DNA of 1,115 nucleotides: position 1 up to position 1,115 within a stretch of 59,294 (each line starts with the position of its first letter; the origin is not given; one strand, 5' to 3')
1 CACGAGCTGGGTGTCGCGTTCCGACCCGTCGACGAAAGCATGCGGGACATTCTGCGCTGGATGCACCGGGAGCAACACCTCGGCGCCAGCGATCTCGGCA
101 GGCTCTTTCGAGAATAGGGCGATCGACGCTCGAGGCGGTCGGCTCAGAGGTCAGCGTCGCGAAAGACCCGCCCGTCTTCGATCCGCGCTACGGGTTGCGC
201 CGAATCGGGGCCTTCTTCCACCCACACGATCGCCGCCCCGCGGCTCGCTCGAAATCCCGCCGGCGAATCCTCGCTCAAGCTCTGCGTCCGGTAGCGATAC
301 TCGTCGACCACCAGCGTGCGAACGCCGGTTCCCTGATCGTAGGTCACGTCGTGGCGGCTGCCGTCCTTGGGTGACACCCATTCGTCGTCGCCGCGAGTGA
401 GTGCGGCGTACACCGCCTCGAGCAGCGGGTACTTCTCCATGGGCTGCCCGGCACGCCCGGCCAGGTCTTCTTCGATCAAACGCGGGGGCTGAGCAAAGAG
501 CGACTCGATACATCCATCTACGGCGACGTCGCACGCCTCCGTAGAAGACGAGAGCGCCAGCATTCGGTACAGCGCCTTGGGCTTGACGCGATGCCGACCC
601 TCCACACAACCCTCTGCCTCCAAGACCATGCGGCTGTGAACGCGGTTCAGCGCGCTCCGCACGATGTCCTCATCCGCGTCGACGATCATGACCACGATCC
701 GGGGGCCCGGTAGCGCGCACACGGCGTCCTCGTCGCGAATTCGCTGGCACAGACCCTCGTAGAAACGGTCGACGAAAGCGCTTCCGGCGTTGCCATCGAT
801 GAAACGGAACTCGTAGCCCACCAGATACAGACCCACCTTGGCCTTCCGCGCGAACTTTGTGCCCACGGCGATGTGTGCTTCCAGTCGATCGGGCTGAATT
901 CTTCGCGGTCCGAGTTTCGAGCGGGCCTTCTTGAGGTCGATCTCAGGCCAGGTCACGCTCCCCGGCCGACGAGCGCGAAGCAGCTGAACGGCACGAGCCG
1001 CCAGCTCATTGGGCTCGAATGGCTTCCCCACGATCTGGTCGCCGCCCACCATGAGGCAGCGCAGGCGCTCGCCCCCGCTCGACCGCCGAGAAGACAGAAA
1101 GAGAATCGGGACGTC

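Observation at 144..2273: KaiC/RecA-type ATPase fused to a pseudo-receiver (acceptor Asp replaced by Ser) and an unassigned ~270-aa tail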

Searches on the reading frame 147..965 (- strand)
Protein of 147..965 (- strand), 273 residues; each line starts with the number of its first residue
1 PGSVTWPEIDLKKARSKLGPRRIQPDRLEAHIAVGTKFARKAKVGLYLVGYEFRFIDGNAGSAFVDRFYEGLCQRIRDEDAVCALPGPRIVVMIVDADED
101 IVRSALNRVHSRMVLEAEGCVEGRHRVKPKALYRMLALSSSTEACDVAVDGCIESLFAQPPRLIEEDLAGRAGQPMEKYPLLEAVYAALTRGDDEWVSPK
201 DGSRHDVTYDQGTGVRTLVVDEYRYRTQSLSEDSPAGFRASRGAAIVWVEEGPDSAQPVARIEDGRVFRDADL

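Call 14: search_solved_structures(query=A2, max_evalue=10, show_alignments=3)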
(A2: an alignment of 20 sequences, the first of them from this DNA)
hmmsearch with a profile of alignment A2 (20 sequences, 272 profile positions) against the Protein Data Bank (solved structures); distinct sequences matched with E-value up to 10: 4.
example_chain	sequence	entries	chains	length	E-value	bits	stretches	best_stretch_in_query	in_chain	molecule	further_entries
6d9m_A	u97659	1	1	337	0.25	13.9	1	32-114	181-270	Fusion protein of Endolysin,Response receiver sensor diguanylate cyclase, GAF domain-conta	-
4wxw_A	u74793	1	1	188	0.56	12.7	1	60-110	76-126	Uncharacterized protein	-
4wxo_A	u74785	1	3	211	0.69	12.4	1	60-110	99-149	Uncharacterized protein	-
2im5_A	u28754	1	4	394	1.6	11.2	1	52-88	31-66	Nicotinate phosphoribosyltransferase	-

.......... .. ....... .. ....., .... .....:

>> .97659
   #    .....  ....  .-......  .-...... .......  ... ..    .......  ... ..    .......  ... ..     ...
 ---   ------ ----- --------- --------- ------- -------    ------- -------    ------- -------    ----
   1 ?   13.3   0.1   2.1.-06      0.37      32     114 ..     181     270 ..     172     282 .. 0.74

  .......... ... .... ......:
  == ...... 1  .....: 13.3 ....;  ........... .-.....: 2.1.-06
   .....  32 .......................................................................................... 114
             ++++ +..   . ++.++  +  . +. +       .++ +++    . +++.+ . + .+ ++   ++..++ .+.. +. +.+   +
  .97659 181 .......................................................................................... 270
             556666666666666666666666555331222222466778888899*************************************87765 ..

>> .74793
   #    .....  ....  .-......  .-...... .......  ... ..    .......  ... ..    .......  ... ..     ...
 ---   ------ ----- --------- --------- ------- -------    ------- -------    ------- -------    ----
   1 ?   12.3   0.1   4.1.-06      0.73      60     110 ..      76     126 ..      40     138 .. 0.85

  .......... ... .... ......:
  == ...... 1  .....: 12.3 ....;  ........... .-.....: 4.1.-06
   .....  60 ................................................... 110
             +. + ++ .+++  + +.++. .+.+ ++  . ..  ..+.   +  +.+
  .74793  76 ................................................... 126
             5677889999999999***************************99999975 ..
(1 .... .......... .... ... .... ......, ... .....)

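Call 20: predict_structure(alignment_id=A2)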
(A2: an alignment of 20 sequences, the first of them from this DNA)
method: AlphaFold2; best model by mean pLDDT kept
length: 273 residues; sequences in the alignment: 20
mean_pLDDT: 77.3   pTM: 0.58
mean pLDDT of the five models: 77.3, 77.0, 75.5, 74.3, 73.5
residues with pLDDT >= 90: 59; 70-90: 140; 50-70: 56; < 50: 18
segments of 3 or more residues with pLDDT < 50: 167-178, 271-273
pLDDT, mean of each block of 10 residues (from residue 1): 57 62 91 88 90 82 85 84 90 88 79 73 62 86 59 88 59 45 86 88 91 90 87 63 78 73 72 43
secondary structure, 60 per line:
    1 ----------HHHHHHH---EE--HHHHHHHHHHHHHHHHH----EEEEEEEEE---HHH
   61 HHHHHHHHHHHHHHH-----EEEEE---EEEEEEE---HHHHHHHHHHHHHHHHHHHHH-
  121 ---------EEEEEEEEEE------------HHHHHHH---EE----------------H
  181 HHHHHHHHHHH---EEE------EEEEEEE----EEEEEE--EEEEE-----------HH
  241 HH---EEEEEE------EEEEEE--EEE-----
elements in order: H11-17 H25-41 E46-54 H58-75 E81-85 E89-95 H99-119 E130-139 H152-158 H180-191 E195-197 E204-210 E215-220 E223-227 H239-242 E246-251 E258-263 E266-268
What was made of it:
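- On GGDEF diguanylate cyclase (Pfam PF00990): The model has pLDDT 77 overall and about 80-90 in this part (call 20).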

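Call 23: search_protein_representatives(alignment_id=A2)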
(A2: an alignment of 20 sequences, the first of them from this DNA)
Query: 20 sequences, 272 profile positions. Proteins with E-value up to 0.001 (for the whole library): 57; up to 1e-10: 16; up to 1e-30: 12. The best 57 are listed.
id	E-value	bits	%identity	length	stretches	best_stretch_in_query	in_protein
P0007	9.4e-127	438.3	-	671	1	1-272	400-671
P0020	3.4e-125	433.2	-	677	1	2-272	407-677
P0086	6.3e-124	429.1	-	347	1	1-272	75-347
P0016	2.6e-121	420.5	-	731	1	3-272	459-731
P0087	4.5e-118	409.9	-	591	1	4-272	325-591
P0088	2.1e-111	388.0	-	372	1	1-271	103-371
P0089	8.2e-111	386.1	-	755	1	1-272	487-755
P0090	2.2e-109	381.4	-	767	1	1-272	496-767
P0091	6.5e-108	376.6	-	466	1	1-272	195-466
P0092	4.3e-92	324.7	-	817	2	4-271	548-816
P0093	2.7e-64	233.5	-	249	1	32-270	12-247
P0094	1.2e-61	224.8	-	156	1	113-272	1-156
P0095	5.2e-30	121.1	-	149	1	130-212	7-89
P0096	8.8e-22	94.1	-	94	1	211-270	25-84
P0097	1.8e-19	86.5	-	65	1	208-271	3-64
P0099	7.4e-10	55.0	-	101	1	175-267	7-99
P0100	1.7e-08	50.5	-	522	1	22-111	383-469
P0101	2.0e-08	50.3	-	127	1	182-266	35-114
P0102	9.5e-08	48.1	-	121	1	175-269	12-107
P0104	3.1e-07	46.4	-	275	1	20-109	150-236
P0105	8.9e-07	44.9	-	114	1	175-268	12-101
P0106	2.8e-06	43.3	-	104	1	175-267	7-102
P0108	3.5e-06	42.9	-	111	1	175-269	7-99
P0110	1.1e-05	41.3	-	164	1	20-111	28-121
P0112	1.5e-05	40.9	-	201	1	169-267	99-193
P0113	1.7e-05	40.7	-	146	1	185-268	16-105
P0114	2.7e-05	40.0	-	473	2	26-115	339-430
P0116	8.0e-05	38.5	-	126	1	175-268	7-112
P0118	9.8e-05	38.2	-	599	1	11-117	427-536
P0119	1.2e-04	37.9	-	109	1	174-270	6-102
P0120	1.5e-04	37.6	-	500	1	23-119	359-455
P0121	1.7e-04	37.4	-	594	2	22-115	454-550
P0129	2.9e-04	36.7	-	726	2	27-120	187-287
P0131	3.2e-04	36.5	-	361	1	13-124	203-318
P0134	5.3e-04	35.8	-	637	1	19-118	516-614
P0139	8.4e-04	35.1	-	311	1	203-266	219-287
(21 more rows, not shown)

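Call 24: search_protein_families(library=pfam, proteins=[P0099, P0101, P0102, P0105, P0106, P0108, P0112, P0116, P0119, P0139], max_evalue=0.1)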
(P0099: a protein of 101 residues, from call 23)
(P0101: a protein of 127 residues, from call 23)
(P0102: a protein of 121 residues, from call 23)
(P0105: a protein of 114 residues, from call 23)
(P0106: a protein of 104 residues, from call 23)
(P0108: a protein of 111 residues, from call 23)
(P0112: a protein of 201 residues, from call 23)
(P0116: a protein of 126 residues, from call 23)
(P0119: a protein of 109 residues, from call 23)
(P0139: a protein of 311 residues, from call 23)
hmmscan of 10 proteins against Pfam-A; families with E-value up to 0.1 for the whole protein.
P0099 (101 aa): 0 families

P0101 (127 aa): 1 family
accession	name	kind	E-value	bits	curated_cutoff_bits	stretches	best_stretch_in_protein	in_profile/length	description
PF23476.1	DUF7132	-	0.034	14.7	27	1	73-116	30-79/106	Family of unknown function (DUF7132)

P0102 (121 aa): 0 families

P0105 (114 aa): 1 family
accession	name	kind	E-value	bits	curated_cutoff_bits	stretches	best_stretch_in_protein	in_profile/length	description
PF11429.13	Colicin_D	-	0.0035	18.1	25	1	20-56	20-55/84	Colicin D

P0106 (104 aa): 0 families

P0108 (111 aa): 0 families

P0112 (201 aa): 1 family
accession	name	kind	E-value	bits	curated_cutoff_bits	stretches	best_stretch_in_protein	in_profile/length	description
PF06523.16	DUF1106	-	0.031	14.7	27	1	139-170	6-36/91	Protein of unknown function (DUF1106)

P0116 (126 aa): 0 families

P0119 (109 aa): 0 families

P0139 (311 aa): 0 families

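Call 25: search_protein_families(library=pfam, proteins=[P0100, P0104, P0110, P0114, P0118, P0120, P0121, P0129, P0131, P0134], max_evalue=0.01)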
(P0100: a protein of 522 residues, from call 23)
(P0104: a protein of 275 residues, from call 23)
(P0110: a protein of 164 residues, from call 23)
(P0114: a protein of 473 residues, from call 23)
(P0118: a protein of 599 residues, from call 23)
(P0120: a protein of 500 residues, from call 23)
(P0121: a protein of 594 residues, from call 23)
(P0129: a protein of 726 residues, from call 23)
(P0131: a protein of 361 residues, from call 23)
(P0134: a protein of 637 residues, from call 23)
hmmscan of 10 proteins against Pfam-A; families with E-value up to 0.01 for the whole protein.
P0100 (522 aa): 5 families
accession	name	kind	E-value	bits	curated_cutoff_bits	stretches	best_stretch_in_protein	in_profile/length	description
PF00072.30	Response_reg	-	3.6e-18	66.2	30.2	1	244-352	1-110/111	Response regulator receiver domain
PF06745.19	ATPase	-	1e-11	45.1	26.6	1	24-185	19-189/231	KaiC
PF13481.12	AAA_25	-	4.1e-05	23.7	27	1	10-163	18-188/195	AAA domain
PF13401.12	AAA_22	-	4.2e-05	24.3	27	1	28-165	9-124/130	AAA domain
PF13191.12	AAA_16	-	0.005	17.8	32.6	1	16-160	14-166/167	AAA ATPase domain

P0104 (275 aa): 1 family
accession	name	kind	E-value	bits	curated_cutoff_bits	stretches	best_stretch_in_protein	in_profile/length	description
PF00072.30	Response_reg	-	2.4e-21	76.4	30.2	1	14-123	1-111/111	Response regulator receiver domain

P0110 (164 aa): 1 family
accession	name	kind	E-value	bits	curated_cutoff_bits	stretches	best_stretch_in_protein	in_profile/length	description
PF00990.26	GGDEF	-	0.0075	16.5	23.8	0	73-159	57-152/161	Diguanylate cyclase, GGDEF domain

P0114 (473 aa): 3 families
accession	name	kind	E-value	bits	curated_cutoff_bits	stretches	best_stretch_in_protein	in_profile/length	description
PF00990.26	GGDEF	-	3.8e-24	85.7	23.8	2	203-339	15-154/161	Diguanylate cyclase, GGDEF domain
PF03259.23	Robl_LC7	-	3.9e-05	23.8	23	1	5-90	3-88/91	Roadblock/LC7 domain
PF10397.14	ADSL_C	-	0.005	17.6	32.7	0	277-299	14-37/79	Adenylosuccinate lyase C-terminus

P0118 (599 aa): 10 families
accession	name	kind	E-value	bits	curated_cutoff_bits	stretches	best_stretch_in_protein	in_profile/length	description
PF00990.26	GGDEF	-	3.1e-51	173.8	23.8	1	428-584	3-161/161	Diguanylate cyclase, GGDEF domain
PF08447.18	PAS_3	-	1.7e-31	108.8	25.6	2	149-235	2-88/89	PAS fold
PF00989.32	PAS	-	3.1e-17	63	22.6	1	7-111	3-113/113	PAS fold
PF08448.16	PAS_4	-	2.8e-14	53.7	23.1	2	14-114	4-108/110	PAS fold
PF13426.13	PAS_9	-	3.8e-14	53.2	27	2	16-113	2-103/103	PAS domain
PF13188.13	PAS_8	-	2e-06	27.9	21.8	1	9-65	5-60/65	PAS domain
PF14598.12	PAS_11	-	4.3e-05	23.9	25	1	19-91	6-78/109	PAS domain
PF13492.12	GAF_3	-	7.3e-05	23.6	27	1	291-415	7-129/129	GAF domain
PF17853.6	GGDEF_2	-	0.0022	18.7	24.5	1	442-574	7-114/116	GGDEF-like domain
PF24898.2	GGDEF_GdpP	-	0.007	17.1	30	0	542-588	76-119/126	Cyclic-di-AMP phosphodiesterase GdpP-like, GGDEF domain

P0120 (500 aa): 1 family
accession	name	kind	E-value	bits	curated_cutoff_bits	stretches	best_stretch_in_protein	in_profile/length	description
PF00990.26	GGDEF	-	0.00014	22.1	23.8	1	396-480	54-143/161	Diguanylate cyclase, GGDEF domain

P0121 (594 aa): 2 families
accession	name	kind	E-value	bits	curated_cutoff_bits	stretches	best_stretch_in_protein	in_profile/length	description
PF00990.26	GGDEF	-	4.7e-23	82.2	23.8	2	337-459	30-155/161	Diguanylate cyclase, GGDEF domain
PF03259.23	Robl_LC7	-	1e-06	28.8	23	1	13-90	11-88/91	Roadblock/LC7 domain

P0129 (726 aa): 1 family
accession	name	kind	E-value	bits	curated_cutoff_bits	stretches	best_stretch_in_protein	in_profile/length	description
PF00990.26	GGDEF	-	1.4e-80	269.2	23.8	2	552-707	1-160/161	Diguanylate cyclase, GGDEF domain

P0131 (361 aa): 2 families
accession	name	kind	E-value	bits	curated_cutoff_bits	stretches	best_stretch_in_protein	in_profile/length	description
PF00990.26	GGDEF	-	2.8e-45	154.4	23.8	1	201-357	2-161/161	Diguanylate cyclase, GGDEF domain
PF17853.6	GGDEF_2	-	0.0021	18.7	24.5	1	232-309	22-86/116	GGDEF-like domain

P0134 (637 aa): 4 families
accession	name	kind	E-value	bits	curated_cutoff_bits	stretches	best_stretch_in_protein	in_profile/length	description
PF00072.30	Response_reg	-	1.4e-21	77.1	30.2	1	366-473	1-110/111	Response regulator receiver domain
PF06745.19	ATPase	-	2.3e-19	70.1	26.6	1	9-197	1-200/231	KaiC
PF17853.6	GGDEF_2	-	0.002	18.8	24.5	0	544-611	24-86/116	GGDEF-like domain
PF00990.26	GGDEF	-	0.0066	16.7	23.8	0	556-609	54-107/161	Diguanylate cyclase, GGDEF domain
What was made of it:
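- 456..908 (-): Degenerate GGDEF domain (GGDEF*), residues ~456-606. The profile reaches genuine GGDEF proteins (calls 23, 25).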

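Call 26: fold_search(model_id=the predicted structure, library=pdb)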
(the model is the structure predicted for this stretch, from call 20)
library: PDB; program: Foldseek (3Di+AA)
matches with E <= 10: 1028; with E <= 0.001: 57
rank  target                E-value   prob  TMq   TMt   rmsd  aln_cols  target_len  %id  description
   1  4zvf                  2.0e-06  1.00  0.40  0.63   6.2       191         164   14  Crystal structure of GGDEF domain of the E. coli DosC - form II (GTP-alpha-S-bound) (released 2015-11-11)
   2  4zve                  1.2e-05  1.00  0.39  0.63   6.2       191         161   13  Crystal structure of GGDEF domain of the E. coli DosC - form I (apo-form) (released 2015-11-11)
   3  4urq_V                1.7e-05  1.00  0.37  0.62   6.2       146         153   12  Crystal Structure of GGDEF domain (I site mutant) from T.maritima (released 2014-10-08)
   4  4zvg_A                3.2e-05  1.00  0.39  0.62   6.1       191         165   14  Crystal structure of GGDEF domain of the E. coli DosC - form III (released 2015-11-11)
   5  6d9m                  4.0e-05  1.00  0.41  0.35   5.3       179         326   14  T4-Lysozyme fusion to Geobacter GGDEF (released 2019-04-10)
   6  4urg_B                4.3e-05  1.00  0.30  0.49   7.0       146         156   14  Crystal Structure of GGDEF domain from T.maritima (active-like dimer) (released 2014-10-08)
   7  3ezu                  4.8e-05  1.00  0.38  0.32   3.8       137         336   15  Crystal structure of multidomain protein of unknown function with GGDEF-domain (NP_951600.1) from GEOBACTER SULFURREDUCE (released 2008-11-18)
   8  4urq_U                4.8e-05  1.00  0.35  0.58   6.8       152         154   13  Crystal Structure of GGDEF domain (I site mutant) from T.maritima (released 2014-10-08)
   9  6ttr_A                5.1e-05  1.00  0.41  0.56   6.2       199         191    8  Crystal Structure of the coiled coil and GGDEF domain of DgcB from Caulobacter crescentus in complex with c-di-GMP (released 2021-01-13)
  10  4rnh                  6.1e-05  1.00  0.35  0.24  12.6       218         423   12  PaMorA tandem diguanylate cyclase - phosphodiesterase, c-di-GMP complex (released 2014-11-19)
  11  4zvh_A                8.2e-05  1.00  0.38  0.61   6.1       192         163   15  Crystal structure of GGDEF domain of the E. coli DosC - form IV (released 2015-11-11)
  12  3ign                  8.7e-05  1.00  0.35  0.55   6.6       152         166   13  Crystal Structure of the GGDEF domain from Marinobacter aquaeolei diguanylate cyclase complexed with c-di-GMP - Northeas (released 2009-08-11)
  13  4zvg_B                9.2e-05  1.00  0.40  0.64   6.1       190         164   15  Crystal structure of GGDEF domain of the E. coli DosC - form III (released 2015-11-11)
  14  6zxm_A                1.0e-04  1.00  0.40  0.37   3.6       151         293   10  Diguanylate cyclase DgcR in complex with c-di-GMP (released 2021-03-31)
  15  7e6g_B                1.2e-04  1.00  0.41  0.43   4.4       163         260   12  Crystal structure of diguanylate cyclase SiaD in complex with its activator SiaC from Pseudomonas aeruginosa (released 2021-09-22)
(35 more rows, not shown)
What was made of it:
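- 456..908 (-): Foldseek against PDB gives all 50 listed hits as GGDEF domains, best 4zvf at E 2e-6 with TMt 0.63 (call 26).
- On GGDEF diguanylate cyclase (Pfam PF00990): All 50 listed Foldseek PDB hits are GGDEF domains, with the best at E 2e-6 (call 26).
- The GGDEF fold is present (call 26).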

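Call 29: search_protein_families(library=phrogs, proteins=[P0099, P0102, P0105, P0108, P0112, P0113, P0119, P0139], max_evalue=0.01)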
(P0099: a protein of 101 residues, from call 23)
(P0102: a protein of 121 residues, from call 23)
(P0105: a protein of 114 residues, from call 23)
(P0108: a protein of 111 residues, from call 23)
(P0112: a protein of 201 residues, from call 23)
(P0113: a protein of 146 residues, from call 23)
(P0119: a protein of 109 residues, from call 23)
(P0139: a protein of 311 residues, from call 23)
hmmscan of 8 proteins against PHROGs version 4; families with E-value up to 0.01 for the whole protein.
P0099 (101 aa): 0 families

P0102 (121 aa): 0 families

P0105 (114 aa): 0 families

P0108 (111 aa): 0 families

P0112 (201 aa): 0 families

P0113 (146 aa): 0 families

P0119 (109 aa): 0 families

P0139 (311 aa): 0 families

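Call 30: search_protein_families(library=ncbifam, proteins=[P0099, P0102, P0105, P0108, P0112, P0113, P0119, P0139], max_evalue=0.01)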
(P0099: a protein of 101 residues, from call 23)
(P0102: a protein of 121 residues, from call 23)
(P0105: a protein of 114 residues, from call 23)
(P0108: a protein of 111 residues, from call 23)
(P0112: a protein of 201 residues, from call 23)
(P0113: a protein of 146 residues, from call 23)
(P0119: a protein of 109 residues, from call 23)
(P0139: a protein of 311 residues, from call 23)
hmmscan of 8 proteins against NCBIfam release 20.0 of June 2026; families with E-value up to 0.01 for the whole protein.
P0099 (101 aa): 0 families

P0102 (121 aa): 0 families

P0105 (114 aa): 0 families

P0108 (111 aa): 0 families

P0112 (201 aa): 0 families

P0113 (146 aa): 0 families

P0119 (109 aa): 0 families

P0139 (311 aa): 0 families
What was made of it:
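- Tried and rejected: Known family for the C-terminal module: nothing in Pfam, PHROGs or NCBIfam (calls 24, 29, 30).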

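Call 36: find_related_loci(query=A2, collection=genome_contigs, flank=8000)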
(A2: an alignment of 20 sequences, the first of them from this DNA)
Query A2 (273 aa) in genome_contigs; peptide patterns used: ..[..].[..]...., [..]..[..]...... (x = any residue, [..] = any of these).
61 stretches matched a pattern; 12 encode a relative of the query (tblastn E <= 1e-3); 12 distinct loci.
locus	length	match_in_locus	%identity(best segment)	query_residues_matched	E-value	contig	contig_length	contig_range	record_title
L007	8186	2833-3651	68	1-273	2e-124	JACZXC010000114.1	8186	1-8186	MAG: Myxococcales bacterium isolate B22T1B5 B22T1B5_NODE12673, whole genome shotgun sequence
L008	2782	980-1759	49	6-268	3e-73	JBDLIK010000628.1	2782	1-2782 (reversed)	MAG: Myxococcota bacterium isolate MAG027 MAG027_667, whole genome shotgun sequence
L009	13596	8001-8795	47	1-269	7e-68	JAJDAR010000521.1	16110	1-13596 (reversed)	MAG: Deltaproteobacteria bacterium isolate OFTM245 OFTM245_520, whole genome shotgun sequence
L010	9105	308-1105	46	1-269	3e-68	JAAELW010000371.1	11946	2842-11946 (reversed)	MAG: bacterium isolate Bpl_16 BplG_CONTIG4364370, whole genome shotgun sequence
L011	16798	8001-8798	45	1-269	7e-61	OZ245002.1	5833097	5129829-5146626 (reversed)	MAG: Myxococcota bacterium isolate 641f811d-2bae-4d89-87bb-445edc559d6d genome assembly, chromosome: 1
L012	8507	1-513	60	102-273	2e-60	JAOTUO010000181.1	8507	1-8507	MAG: Myxococcales bacterium isolate 13_May_SF_Bin102 13_May_SF_Bin102_scaffold_7617_c1, whole genome shotgun sequence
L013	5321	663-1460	45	1-269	9e-60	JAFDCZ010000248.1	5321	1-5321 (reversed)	MAG: Deltaproteobacteria bacterium isolate Meg19_02_Bin_150 Meg19_02_Bin_150_scaffold_31971, whole genome shotgun sequen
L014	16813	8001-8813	44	2-273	1e-58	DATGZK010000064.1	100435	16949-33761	MAG TPA_asm: Myxococcota bacterium isolate SMAG_U10661 k141_697992, whole genome shotgun sequence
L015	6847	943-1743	44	6-273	8e-58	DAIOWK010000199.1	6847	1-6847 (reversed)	MAG TPA_asm: Myxococcota bacterium isolate CTOTU28693 NODE_7776_length_6847_cov_3.926237, whole genome shotgun sequence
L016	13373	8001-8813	43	2-273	7e-58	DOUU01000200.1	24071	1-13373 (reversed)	MAG TPA_asm: Deltaproteobacteria bacterium isolate UBA9160 contig_23899, whole genome shotgun sequence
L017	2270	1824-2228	57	1-136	3e-48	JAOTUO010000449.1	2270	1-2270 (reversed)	MAG: Myxococcales bacterium isolate 13_May_SF_Bin102 13_May_SF_Bin102_scaffold_58519_c1, whole genome shotgun sequence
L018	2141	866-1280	62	131-269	1e-24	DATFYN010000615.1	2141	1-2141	MAG TPA_asm: Myxococcota bacterium isolate SMAG_U9544 k141_724948, whole genome shotgun sequence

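Call 47: list_cluster_members(proteins=[P0099, P0108, P0119, P0102, P0105, P0113, P0112, P0139, P0101, P0100])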
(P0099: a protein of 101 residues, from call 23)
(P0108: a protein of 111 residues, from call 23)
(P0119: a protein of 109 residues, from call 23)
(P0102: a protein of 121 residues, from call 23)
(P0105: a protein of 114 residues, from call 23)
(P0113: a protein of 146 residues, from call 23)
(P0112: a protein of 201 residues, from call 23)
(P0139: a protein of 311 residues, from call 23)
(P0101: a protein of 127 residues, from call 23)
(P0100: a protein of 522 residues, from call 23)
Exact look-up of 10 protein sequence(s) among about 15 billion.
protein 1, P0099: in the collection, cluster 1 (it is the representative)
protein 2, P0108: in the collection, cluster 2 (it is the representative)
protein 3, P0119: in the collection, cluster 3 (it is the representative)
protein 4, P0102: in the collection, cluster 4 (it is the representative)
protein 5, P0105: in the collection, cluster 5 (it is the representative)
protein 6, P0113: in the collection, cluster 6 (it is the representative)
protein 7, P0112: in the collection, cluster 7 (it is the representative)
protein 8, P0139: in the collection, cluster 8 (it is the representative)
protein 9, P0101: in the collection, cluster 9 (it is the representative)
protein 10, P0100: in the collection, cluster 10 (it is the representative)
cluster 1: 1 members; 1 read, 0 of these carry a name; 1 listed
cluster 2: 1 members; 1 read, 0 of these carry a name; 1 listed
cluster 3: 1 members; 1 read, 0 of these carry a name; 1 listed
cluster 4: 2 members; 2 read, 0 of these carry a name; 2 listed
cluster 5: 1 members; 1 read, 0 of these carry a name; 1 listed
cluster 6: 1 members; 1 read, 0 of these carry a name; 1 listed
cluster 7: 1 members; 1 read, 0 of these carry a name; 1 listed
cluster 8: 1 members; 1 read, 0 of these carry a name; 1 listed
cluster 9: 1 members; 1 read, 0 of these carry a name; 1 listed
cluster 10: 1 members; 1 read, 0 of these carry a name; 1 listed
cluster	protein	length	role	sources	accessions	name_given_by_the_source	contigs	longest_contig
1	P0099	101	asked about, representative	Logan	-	-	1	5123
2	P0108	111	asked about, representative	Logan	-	-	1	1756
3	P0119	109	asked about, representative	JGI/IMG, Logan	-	-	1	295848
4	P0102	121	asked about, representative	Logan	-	-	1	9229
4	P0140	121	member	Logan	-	-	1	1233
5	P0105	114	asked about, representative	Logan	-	-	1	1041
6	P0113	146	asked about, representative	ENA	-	-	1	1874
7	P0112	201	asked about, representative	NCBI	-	-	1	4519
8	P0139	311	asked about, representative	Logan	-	-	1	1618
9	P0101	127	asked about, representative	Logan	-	-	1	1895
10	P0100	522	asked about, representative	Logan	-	-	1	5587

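Call 48: find_encoding_contigs(protein=P0119, flank=8000, max_places=1)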
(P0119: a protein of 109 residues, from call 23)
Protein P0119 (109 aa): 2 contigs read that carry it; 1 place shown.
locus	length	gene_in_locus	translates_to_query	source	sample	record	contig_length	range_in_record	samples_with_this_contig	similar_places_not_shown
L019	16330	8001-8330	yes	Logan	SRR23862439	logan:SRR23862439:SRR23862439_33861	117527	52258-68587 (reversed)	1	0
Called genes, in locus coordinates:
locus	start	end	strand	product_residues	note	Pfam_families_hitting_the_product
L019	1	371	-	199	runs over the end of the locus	PF03167:UDG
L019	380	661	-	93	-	-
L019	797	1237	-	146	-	-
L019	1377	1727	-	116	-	-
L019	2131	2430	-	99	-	-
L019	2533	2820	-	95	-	-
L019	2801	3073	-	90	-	-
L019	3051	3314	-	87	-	-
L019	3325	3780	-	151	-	-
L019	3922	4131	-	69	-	-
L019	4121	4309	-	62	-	-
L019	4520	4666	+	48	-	-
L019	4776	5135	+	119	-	-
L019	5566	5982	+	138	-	-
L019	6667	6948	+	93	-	-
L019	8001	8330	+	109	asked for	-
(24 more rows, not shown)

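Call 49: search_dna_similar(query=P0108, collection=phages, mode=protein, max_evalue=0.001, max_rows=15)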
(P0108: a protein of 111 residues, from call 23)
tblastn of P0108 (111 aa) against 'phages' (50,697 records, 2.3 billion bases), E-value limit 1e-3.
No match.
